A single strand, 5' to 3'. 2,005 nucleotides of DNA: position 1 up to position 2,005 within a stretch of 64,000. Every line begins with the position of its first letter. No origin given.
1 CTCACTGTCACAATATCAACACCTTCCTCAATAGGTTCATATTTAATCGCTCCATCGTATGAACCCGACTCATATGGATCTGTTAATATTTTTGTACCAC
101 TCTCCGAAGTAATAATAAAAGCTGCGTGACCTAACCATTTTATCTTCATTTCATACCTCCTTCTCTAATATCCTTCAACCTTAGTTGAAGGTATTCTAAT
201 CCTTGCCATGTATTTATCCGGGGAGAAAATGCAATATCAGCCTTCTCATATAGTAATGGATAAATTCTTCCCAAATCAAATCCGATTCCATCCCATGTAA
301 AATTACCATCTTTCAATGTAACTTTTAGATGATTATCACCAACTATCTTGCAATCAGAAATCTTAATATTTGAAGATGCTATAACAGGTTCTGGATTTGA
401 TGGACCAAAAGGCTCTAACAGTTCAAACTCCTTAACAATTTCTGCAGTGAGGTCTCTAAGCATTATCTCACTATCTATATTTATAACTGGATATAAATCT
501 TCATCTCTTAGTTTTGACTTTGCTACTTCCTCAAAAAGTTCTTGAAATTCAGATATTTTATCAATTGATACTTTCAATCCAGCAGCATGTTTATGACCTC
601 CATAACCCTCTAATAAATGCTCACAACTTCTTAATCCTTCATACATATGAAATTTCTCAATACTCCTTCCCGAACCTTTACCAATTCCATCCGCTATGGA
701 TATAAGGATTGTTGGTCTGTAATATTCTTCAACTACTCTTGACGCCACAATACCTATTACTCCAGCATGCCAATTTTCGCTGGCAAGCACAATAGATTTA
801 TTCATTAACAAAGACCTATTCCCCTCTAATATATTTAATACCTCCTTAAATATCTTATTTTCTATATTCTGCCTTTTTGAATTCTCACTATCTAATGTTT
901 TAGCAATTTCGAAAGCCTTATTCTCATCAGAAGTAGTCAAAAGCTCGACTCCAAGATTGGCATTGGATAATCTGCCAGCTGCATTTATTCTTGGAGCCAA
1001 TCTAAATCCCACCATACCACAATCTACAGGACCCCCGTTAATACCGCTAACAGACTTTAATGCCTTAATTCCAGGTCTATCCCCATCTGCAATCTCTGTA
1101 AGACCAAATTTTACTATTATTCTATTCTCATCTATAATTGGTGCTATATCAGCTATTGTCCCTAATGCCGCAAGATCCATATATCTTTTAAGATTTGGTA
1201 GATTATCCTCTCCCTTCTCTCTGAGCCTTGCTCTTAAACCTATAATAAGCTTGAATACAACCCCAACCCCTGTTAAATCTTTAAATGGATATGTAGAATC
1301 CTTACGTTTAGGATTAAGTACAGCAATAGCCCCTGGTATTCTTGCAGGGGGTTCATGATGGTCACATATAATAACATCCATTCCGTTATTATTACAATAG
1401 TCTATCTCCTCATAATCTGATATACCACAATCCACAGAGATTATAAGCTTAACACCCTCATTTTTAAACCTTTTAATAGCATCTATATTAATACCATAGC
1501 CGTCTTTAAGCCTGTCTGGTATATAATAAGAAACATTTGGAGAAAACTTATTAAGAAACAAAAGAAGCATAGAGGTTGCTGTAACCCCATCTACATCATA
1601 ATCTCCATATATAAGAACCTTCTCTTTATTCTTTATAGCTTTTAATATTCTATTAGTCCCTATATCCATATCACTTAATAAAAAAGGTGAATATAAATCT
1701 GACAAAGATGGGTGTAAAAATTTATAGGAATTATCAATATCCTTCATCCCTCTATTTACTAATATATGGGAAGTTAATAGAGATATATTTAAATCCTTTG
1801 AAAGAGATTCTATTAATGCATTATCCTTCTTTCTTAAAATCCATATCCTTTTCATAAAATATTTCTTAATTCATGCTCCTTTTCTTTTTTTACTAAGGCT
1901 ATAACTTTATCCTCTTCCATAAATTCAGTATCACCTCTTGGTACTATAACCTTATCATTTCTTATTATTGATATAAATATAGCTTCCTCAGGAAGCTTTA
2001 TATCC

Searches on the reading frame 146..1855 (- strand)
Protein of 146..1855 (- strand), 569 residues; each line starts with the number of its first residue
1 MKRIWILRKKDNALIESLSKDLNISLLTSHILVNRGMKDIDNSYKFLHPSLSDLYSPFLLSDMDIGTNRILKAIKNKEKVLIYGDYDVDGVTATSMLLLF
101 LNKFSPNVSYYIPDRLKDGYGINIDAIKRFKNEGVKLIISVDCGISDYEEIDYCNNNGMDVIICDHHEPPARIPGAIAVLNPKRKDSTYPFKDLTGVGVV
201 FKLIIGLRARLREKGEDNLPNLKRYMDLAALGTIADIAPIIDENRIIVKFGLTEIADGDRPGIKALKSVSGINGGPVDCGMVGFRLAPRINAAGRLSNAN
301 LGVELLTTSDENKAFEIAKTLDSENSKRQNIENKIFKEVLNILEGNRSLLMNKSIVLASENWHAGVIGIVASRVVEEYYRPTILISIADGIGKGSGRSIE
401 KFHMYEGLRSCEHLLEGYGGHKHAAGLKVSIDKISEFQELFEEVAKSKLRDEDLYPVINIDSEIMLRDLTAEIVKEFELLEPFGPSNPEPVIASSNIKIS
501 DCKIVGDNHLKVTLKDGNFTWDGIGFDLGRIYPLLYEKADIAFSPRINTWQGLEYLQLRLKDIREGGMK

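Call 20: find_encoding_contigs(protein=window:146-1855:-, flank=10000, max_places=2)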
Protein window:146-1855:- (569 aa): 4 contigs read that carry it; 2 places shown.
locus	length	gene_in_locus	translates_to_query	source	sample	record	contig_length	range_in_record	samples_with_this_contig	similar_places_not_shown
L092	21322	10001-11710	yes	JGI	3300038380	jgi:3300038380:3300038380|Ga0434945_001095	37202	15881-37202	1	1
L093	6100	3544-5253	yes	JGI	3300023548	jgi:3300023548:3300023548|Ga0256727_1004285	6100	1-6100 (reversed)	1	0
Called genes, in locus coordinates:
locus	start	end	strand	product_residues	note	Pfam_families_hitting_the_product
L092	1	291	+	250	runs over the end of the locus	PF01144:CoA_trans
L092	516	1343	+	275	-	PF01972:SDH_protease, PF00574:CLP_protease (weak), PF25145:NfeD1b_N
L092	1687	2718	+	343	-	PF02547:Queuosine_synth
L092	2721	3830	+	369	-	PF01702:TGT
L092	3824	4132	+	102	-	PF02699:YajC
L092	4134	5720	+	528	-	PF21760:SecD_1st, PF22599:SecDF_P1_head, PF00873:ACR_tran (weak), PF02355:SecD_SecF_C, PF03176:MMPL (weak)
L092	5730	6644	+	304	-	PF02355:SecD_SecF_C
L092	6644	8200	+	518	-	PF13520:AA_permease_2, PF00324:AA_permease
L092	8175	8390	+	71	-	-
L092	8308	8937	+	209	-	PF00582:Usp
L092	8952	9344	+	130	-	PF02254:TrkA_N, PF03807:F420_oxidored (faint)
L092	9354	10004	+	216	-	PF02254:TrkA_N, PF02080:TrkA_C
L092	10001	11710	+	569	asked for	PF01368:DHH, PF02272:DHHA1, PF17768:RecJ_OB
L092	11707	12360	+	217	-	PF13483:Lactamase_B_3, PF12706:Lactamase_B_2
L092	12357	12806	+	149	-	PF02580:Tyr_Deacylase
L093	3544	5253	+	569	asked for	PF01368:DHH, PF02272:DHHA1, PF17768:RecJ_OB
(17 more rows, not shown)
